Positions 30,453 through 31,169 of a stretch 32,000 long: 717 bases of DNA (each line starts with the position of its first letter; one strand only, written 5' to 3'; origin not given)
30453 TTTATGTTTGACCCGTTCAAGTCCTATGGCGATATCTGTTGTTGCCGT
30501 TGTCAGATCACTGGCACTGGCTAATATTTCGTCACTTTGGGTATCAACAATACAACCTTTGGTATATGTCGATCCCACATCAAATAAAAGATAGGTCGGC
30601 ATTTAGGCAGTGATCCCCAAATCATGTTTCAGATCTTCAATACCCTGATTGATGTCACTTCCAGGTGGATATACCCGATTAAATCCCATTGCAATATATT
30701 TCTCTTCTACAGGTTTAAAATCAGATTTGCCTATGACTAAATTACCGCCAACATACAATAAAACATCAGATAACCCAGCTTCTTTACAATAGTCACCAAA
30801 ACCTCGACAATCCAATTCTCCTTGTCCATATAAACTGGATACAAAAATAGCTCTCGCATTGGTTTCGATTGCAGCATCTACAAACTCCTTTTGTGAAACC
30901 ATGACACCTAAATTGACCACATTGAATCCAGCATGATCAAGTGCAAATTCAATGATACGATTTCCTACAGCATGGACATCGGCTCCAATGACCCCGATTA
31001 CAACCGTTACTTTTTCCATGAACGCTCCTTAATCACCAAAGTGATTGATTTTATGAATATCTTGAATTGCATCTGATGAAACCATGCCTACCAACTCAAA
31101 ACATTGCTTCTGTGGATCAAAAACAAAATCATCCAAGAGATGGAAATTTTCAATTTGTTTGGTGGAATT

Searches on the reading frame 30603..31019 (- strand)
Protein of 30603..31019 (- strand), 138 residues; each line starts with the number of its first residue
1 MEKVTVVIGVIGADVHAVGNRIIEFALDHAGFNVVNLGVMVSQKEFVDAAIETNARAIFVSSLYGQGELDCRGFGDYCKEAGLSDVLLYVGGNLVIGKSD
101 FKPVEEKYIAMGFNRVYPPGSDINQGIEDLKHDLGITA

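Call 3: search_protein_families(library=pfam, proteins=[window:30603-31019:-], max_evalue=1)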
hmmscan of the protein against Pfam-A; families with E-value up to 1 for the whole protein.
window:30603-31019:- (138 aa): 1 family
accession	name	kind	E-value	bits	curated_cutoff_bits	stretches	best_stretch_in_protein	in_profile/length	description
PF02310.24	B12-binding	-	4.7e-13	49.5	32.1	1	5-94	2-90/121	B12 binding domain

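Call 4: search_protein_families(library=ncbifam, proteins=[window:30603-31019:-], max_evalue=1)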
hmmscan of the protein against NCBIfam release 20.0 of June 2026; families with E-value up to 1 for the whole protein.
window:30603-31019:- (138 aa): 15 families
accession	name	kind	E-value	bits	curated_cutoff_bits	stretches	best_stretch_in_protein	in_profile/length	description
NF002612.0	PRK02261.1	equivalog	9.2e-63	210.2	110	1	1-136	1-136/148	methylaspartate mutase subunit S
TIGR01501.1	MthylAspMutase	equivalog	1.7e-55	186.4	135.8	1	3-135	1-133/134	methylaspartate mutase subunit S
TIGR00640.1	acid_CoA_mut_C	subfamily_domain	8.3e-15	54.9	57.45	1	3-134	2-127/132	methylmalonyl-CoA mutase C-terminal domain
TIGR02370.1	pyl_corrinoid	subfamily_domain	5.2e-12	45.6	215.3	1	4-95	85-177/197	methyltransferase cognate corrinoid protein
NF041607.1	dimeth_corrin_MtbC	equivalog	5.3e-11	42.4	350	1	4-93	83-173/203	dimethylamine corrinoid protein MtbC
NF040743.1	ornith_mutase_E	equivalog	1.7e-10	39.5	800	1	3-95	595-695/730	D-ornithine 4,5-aminomutase subunit OraE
NF006944.0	PRK09426.1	equivalog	3.1e-10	38.6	876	1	5-132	591-712/721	methylmalonyl-CoA mutase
NF047996.1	corrin_MtgC_2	exception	3.6e-10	39.7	370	1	2-95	88-182/212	glycine betaine-specific corrinoid protein MtgC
NF007024.0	PRK09490.1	equivalog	1.4e-08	33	1497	1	3-63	751-811/1234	methionine synthase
NF047995.1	corrinoid_MtgC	exception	5.9e-08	32.4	310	1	3-92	92-182/215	glycine betaine-specific corrinoid protein MtgC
TIGR02082.1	metH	equivalog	9e-08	30.2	1010.85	1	3-63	733-793/1182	methionine synthase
NF045497.1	IsobCoAmut_IcmF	equivalog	1.6e-07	29.6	1500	1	6-128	5-123/1076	fused isobutyryl-CoA mutase/GTPase IcmF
NF040655.1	MtaC_Meth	equivalog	3.2e-06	26.4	420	1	3-53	119-169/253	methanol--corrinoid protein MtaC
NF052385.1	Lys_5_6_beta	equivalog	1.6e-05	24.7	280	1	3-70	101-177/241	lysine 5,6-aminomutase subunit beta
NF040669.1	MtaC2_Meth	equivalog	3e-05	23.5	450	1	3-91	126-214/267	methanol--corrinoid protein MtaC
